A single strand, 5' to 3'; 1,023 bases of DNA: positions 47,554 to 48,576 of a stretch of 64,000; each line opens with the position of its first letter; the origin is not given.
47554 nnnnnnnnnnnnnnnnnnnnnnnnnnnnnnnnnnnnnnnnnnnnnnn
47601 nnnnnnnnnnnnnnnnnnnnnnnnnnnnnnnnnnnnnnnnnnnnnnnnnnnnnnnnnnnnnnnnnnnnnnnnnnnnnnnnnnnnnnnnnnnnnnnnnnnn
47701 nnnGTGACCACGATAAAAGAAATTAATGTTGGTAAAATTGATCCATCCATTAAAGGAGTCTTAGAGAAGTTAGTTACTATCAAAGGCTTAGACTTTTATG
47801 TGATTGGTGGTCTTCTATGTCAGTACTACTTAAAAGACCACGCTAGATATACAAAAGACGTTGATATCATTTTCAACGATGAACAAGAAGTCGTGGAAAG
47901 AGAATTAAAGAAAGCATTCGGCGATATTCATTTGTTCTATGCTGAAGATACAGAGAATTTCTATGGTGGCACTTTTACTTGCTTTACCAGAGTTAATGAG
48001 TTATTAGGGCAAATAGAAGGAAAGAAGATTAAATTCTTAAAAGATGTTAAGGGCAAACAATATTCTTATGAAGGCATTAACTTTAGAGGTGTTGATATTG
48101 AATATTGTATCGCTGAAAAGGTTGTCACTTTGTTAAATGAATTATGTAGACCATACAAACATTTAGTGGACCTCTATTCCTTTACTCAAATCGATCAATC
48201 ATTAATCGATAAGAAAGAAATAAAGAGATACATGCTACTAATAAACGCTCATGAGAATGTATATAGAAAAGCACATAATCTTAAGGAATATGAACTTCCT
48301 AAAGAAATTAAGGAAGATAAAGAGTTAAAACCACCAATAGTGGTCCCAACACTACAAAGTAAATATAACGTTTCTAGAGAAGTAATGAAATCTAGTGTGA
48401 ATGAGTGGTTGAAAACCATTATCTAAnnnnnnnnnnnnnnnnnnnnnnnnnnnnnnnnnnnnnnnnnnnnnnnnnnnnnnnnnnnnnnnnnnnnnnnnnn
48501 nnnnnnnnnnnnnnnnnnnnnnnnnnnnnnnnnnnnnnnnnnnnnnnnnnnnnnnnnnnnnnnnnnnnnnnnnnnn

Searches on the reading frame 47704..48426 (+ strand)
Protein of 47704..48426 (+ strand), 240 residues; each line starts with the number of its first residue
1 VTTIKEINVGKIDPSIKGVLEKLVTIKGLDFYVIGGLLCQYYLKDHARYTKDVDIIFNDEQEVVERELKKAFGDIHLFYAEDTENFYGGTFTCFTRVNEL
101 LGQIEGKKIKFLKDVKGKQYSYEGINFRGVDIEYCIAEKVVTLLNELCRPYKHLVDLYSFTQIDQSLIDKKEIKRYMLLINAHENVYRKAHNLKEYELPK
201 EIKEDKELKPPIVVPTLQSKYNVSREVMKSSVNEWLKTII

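Call 8: search_protein_families(library=pfam, proteins=[window:47704-48426:+], max_evalue=0.001)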
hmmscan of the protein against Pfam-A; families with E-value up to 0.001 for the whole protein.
window:47704-48426:+ (240 aa): 2 families
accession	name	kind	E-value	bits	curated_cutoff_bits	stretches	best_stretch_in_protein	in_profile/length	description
PF08843.17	AbiEii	-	6.6e-07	29.9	22.5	1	29-208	13-212/238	Nucleotidyl transferase AbiEii toxin, Type IV TA system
PF09970.15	DUF2204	-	0.00052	20.1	20.3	0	25-68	13-55/181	Nucleotidyl transferase of unknown function (DUF2204)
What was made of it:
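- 47704..48426 (+): AbiEii/DUF1814-type nucleotidyltransferase gene (240 aa, GTG start preceded by AGGAGG), the conserved partner of the precursor. Pfam PF08843 scores 29.9 bits against a cut-off of 22.5 (call 8).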

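Call 11: search_protein_families(library=ncbifam, proteins=[window:47704-48423:+], max_evalue=0.01)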
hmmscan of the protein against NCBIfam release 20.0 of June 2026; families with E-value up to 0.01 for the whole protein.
window:47704-48423:+ (240 aa): 1 family
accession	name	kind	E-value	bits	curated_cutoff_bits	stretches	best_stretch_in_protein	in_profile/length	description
NF010939.0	PRK14359.1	equivalog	0.0013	17.4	592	1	37-89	31-82/430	bifunctional UDP-N-acetylglucosamine diphosphorylase/glucosamine-1-phosphate N-acetyltransferase GlmU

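Call 43: search_solved_structures(query=window:47704-48423:+, max_evalue=1)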
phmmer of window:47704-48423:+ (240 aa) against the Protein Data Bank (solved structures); distinct sequences matched with E-value up to 1: 0.

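Call 55: find_homologous_proteins(query=window:47704-48423:+, max_evalue=0.001)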
Query window:47704-48423:+ (240 aa): 53 proteins with E <= 0.001 among 345 candidates.
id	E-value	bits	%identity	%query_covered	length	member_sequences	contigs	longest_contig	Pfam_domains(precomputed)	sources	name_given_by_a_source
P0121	8.7e-150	515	98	99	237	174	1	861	PF08843.18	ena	-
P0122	4.1e-133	460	87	99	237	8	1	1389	PF08843.18,PF09970.16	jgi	jgi:predicted nucleotidyltransferase component of viral defense system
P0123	1.2e-100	354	69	100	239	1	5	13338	PF08843.18,PF09970.16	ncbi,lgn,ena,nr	ncbi:MAG: nucleotidyl transferase AbiEii/AbiGii toxin family protein [Bacilli bacterium]|nr:nucleoti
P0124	1.3e-99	351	68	100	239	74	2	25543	PF08843.18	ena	-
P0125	2.4e-99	350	68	100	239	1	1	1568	PF08843.18,PF09970.16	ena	-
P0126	3.9e-99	349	67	100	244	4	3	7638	PF08843.18,PF09970.16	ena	-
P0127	4.9e-97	342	64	99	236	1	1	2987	PF08843.18,PF09970.16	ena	-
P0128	8.7e-97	342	66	99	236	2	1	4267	PF08843.18,PF09970.16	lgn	-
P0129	2.6e-96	340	67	99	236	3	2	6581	PF08843.18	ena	-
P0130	3.1e-96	340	66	99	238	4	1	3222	PF08843.18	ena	-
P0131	1.1e-95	338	66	100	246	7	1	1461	PF09970.16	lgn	-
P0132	2.4e-95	337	66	99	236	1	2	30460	PF08843.18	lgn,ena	-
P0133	1.0e-94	335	66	99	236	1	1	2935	PF08843.18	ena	-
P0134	2.7e-94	333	66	99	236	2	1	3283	PF08843.18,PF09970.16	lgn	-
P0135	3.2e-94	333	65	99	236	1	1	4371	PF08843.18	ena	-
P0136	4.4e-94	333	63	99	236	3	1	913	PF08843.18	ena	-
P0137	2.3e-93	330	64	99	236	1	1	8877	PF08843.18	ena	-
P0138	2.6e-93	330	65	99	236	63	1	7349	PF08843.18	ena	-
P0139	9.2e-93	328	64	99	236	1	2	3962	PF08843.18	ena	-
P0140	2.1e-92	327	64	99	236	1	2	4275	PF08843.18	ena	-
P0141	6.3e-92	326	64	99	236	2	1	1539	PF08843.18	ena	-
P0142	5.0e-91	323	64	98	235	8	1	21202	PF08843.18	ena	-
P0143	6.6e-91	322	63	99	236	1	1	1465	PF08843.18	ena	-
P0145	7.1e-90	319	65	99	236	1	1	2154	PF08843.18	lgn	-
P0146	1.0e-89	318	62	99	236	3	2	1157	PF08843.18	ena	-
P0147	3.0e-89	317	63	99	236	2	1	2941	PF08843.18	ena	-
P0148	4.9e-88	313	61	98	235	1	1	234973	PF08843.18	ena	-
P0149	5.7e-88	313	65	99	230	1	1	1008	PF08843.18,PF09970.16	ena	-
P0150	2.4e-87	311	61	98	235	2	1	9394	PF08843.18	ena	-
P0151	1.8e-86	308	60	99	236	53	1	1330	PF08843.18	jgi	jgi:predicted nucleotidyltransferase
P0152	3.4e-86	307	60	98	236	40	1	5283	PF08843.18,PF09970.16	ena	-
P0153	2.0e-85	304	62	99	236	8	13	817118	PF08843.18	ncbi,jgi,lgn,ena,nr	ncbi:MAG: nucleotidyl transferase AbiEii/AbiGii toxin family protein [Erysipelotrichaceae bacterium]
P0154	1.9e-84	301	59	98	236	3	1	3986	PF08843.18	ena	-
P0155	5.3e-84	300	59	99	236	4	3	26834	PF08843.18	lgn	-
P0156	9.5e-82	292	55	99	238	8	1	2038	PF08843.18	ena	-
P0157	1.0e-81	292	56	100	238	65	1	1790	PF08843.18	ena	-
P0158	2.3e-81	291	58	99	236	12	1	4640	PF08843.18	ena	-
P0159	9.0e-81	289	54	99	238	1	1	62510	PF08843.18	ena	-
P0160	2.5e-80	288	57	100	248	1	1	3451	PF08843.18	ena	-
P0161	3.7e-80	287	59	100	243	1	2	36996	PF08843.18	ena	-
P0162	4.2e-80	287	59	99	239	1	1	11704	PF08843.18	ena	-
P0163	5.1e-80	287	58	98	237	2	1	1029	PF08843.18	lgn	-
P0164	2.4e-75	271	57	98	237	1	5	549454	PF08843.18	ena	-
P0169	2.4e-68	248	52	97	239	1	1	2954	PF08843.18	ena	-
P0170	1.3e-67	246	49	99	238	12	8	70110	PF08843.18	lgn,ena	-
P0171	3.2e-67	245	52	97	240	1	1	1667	PF08843.18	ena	-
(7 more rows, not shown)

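Call 56: find_encoding_contigs(protein=P0170, flank=10000, max_places=3)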
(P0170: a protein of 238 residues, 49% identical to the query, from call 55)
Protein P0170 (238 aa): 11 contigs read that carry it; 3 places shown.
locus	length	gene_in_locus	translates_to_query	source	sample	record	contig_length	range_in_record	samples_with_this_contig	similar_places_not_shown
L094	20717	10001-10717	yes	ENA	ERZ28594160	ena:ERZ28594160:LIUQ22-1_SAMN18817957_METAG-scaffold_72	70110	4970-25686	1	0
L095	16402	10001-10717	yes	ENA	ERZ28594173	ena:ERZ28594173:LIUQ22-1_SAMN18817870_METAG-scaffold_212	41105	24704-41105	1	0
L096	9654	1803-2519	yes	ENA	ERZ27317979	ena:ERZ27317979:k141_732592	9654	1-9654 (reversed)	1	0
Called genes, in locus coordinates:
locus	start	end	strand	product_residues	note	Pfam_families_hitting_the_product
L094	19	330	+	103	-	PF12844:HTH_19 (weak), PF13560:HTH_31 (weak), PF01381:HTH_3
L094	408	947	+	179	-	PF00149:Metallophos (weak), PF12850:Metallophos_2 (weak)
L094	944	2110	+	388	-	PF17761:DUF1016_N, PF06250:YhcG_C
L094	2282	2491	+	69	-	-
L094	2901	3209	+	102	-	PF12844:HTH_19 (weak), PF13560:HTH_31 (weak), PF01381:HTH_3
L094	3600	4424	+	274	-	PF02498:Bro-N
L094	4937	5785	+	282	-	PF12541:DUF3737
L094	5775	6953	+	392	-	PF00155:Aminotran_1_2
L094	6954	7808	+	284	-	PF00248:Aldo_ket_red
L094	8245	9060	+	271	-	PF02498:Bro-N (weak)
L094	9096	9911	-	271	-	PF12146:Hydrolase_4 (faint), PF12695:Abhydrolase_5, PF00561:Abhydrolase_1 (faint)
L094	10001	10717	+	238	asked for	PF08843:AbiEii (weak)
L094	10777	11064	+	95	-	-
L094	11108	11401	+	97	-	PF01740:STAS, PF13466:STAS_2 (weak)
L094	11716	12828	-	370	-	PF13091:PLDc_2, PF00614:PLDc (weak), PF13091:PLDc_2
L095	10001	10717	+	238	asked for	PF08843:AbiEii (weak)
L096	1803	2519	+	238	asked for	PF08843:AbiEii (weak)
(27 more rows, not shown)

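Call 57: find_encoding_contigs(protein=P0153, flank=10000, max_places=3)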
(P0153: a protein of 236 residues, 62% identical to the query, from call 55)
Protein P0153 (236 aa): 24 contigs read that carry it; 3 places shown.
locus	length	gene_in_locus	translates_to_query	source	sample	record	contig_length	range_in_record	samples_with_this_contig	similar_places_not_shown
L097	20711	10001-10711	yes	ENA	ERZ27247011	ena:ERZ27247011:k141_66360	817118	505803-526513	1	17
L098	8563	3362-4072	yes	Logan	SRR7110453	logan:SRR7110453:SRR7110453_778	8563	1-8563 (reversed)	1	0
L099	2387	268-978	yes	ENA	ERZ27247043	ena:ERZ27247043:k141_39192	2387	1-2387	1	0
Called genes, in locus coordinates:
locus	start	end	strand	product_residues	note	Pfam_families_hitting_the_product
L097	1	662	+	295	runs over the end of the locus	PF08902:DUF1848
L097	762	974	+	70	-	PF01197:Ribosomal_L31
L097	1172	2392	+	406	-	-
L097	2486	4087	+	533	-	PF00133:tRNA-synt_1, PF01406:tRNA-synt_1e (faint), PF09334:tRNA-synt_1g, PF00133:tRNA-synt_1, PF19303:Anticodon_3 (weak)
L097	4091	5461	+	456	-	PF05958:tRNA_U5-meth_tr, PF02005:TRM (weak), PF02475:TRM5-TYW2_MTfase (weak), PF03602:Cons_hypoth95, PF05175:MTS (weak), PF09445:Methyltransf_15, PF13649:Methyltransf_25 (weak), PF13847:Methyltransf_31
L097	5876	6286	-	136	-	PF01381:HTH_3, PF12844:HTH_19 (weak)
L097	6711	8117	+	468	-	PF04326:SLFN_AlbA_2, PF13749:HATPase_c_4, PF21247:Fic-like_C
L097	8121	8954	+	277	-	PF13365:Trypsin_2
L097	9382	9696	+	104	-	PF20586:DUF6788 (weak)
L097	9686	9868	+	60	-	-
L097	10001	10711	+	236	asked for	PF08843:AbiEii (faint)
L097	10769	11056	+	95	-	-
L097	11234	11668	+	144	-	PF03479:PCC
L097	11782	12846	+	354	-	PF01381:HTH_3, PF12844:HTH_19, PF13443:HTH_26 (weak), PF13560:HTH_31, PF13429:TPR_15 (faint), PF13428:TPR_14 (faint), PF14559:TPR_19 (weak), PF07719:TPR_2 (weak), +3 more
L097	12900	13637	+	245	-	-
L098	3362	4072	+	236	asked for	PF08843:AbiEii (faint)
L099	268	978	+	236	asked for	PF08843:AbiEii (faint)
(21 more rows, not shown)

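Call 67: predict_structure(alignment_id=A3)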
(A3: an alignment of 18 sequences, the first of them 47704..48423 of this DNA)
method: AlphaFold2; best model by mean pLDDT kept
length: 240 residues; sequences in the alignment: 18
mean_pLDDT: 89.8   pTM: 0.89
mean pLDDT of the five models: 89.8, 89.4, 88.9, 88.5, 87.6
residues with pLDDT >= 90: 162; 70-90: 62; 50-70: 11; < 50: 5
segments of 3 or more residues with pLDDT < 50: 217-219
pLDDT, mean of each block of 10 residues (from residue 1): 80 95 97 96 87 97 97 96 79 95 96 96 97 95 80 89 92 96 89 88 86 54 83 94
secondary structure, 60 per line:
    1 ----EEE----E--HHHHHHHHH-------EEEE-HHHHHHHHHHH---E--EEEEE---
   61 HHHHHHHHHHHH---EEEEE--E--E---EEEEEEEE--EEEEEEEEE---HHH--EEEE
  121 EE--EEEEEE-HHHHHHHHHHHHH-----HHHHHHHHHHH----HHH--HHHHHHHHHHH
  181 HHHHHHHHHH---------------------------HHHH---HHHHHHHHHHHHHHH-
elements in order: E5-7 H15-23 E31-34 H36-46 E53-57 H61-72 E76-80 E90-97 E100-108 E117-122 E125-130 H132-144 H150-160 H170-190 H218-221 H225-239
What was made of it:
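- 47704..48426 (+): The AF2 model has pLDDT 89.8 (call 67).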

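Call 70: fold_search(model_id=the predicted structure, library=pdb)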
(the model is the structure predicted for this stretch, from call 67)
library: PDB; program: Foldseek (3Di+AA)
matches with E <= 10: 938; with E <= 0.001: 12
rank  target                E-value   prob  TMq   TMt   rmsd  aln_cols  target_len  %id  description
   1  4ok0_A                3.4e-06  1.00  0.46  0.48   9.6       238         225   13  Crystal structure of putative nucleotidyltransferase from H. pylori (released 2014-04-09)
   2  4o8s                  5.2e-06  1.00  0.46  0.47   9.8       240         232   12  Crystal structure of JHP933 from Helicobacter pylori (released 2014-09-10)
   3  4ok0_B                6.6e-06  1.00  0.42  0.44  10.8       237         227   13  Crystal structure of putative nucleotidyltransferase from H. pylori (released 2014-04-09)
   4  3wfp_C                2.3e-04  0.99  0.31  0.19  13.7       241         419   11  tRNA processing enzyme (apo form 2) (released 2014-01-01)
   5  3wfp_B                2.9e-04  0.99  0.30  0.17  13.6       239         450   11  tRNA processing enzyme (apo form 2) (released 2014-01-01)
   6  3wfs_D                3.1e-04  0.99  0.32  0.19  13.7       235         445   11  tRNA processing enzyme complex 3 (released 2014-01-01)
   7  3wfq_F                6.4e-04  0.98  0.30  0.18  13.8       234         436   11  tRNA processing enzyme complex 1 (released 2014-01-01)
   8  3wfp_A                6.4e-04  0.96  0.28  0.17  14.7       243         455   12  tRNA processing enzyme (apo form 2) (released 2014-01-01)
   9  3wfr_E                6.8e-04  0.99  0.31  0.19  13.9       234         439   11  tRNA processing enzyme complex 2 (released 2014-01-01)
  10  3wfs_C                7.2e-04  0.99  0.29  0.17  13.8       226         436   12  tRNA processing enzyme complex 3 (released 2014-01-01)
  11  3wfq_G                7.2e-04  0.97  0.29  0.18  13.9       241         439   11  tRNA processing enzyme complex 1 (released 2014-01-01)
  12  3wfq_H                9.1e-04  0.97  0.29  0.18  13.9       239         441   11  tRNA processing enzyme complex 1 (released 2014-01-01)
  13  3wfo_B                1.0e-03  0.98  0.31  0.19  13.6       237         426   10  tRNA processing enzyme (apo form 1) (released 2014-01-01)
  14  3wfr_F                1.2e-03  0.97  0.31  0.19  13.7       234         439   10  tRNA processing enzyme complex 2 (released 2014-01-01)
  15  3wfq_E                1.4e-03  0.97  0.30  0.18  13.9       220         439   12  tRNA processing enzyme complex 1 (released 2014-01-01)
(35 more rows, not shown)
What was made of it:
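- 47704..48426 (+): Its best PDB fold match is the DUF1814 protein JHP933 (4o8s/4ok0), followed by CCA-adding enzymes, Pol X and LnuA (call 70).
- On AbiE type IV toxin-antitoxin system: DUF1814-like fold (call 70).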

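Call 82: search_protein_families(library=padloc, proteins=[window:47704-48423:+], max_evalue=0.01)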
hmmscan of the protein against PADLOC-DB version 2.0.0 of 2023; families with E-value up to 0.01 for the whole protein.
window:47704-48423:+ (240 aa): 3 families
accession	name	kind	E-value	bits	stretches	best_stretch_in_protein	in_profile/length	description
PDLC02288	AbiEii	-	1.5e-05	22.1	1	31-86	53-106/294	AbiEii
PDLC02301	AbiEii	-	4.6e-05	21.2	1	24-73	56-110/291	AbiEii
PDLC02291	AbiEii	-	0.00012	19.6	1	22-83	49-110/310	AbiEii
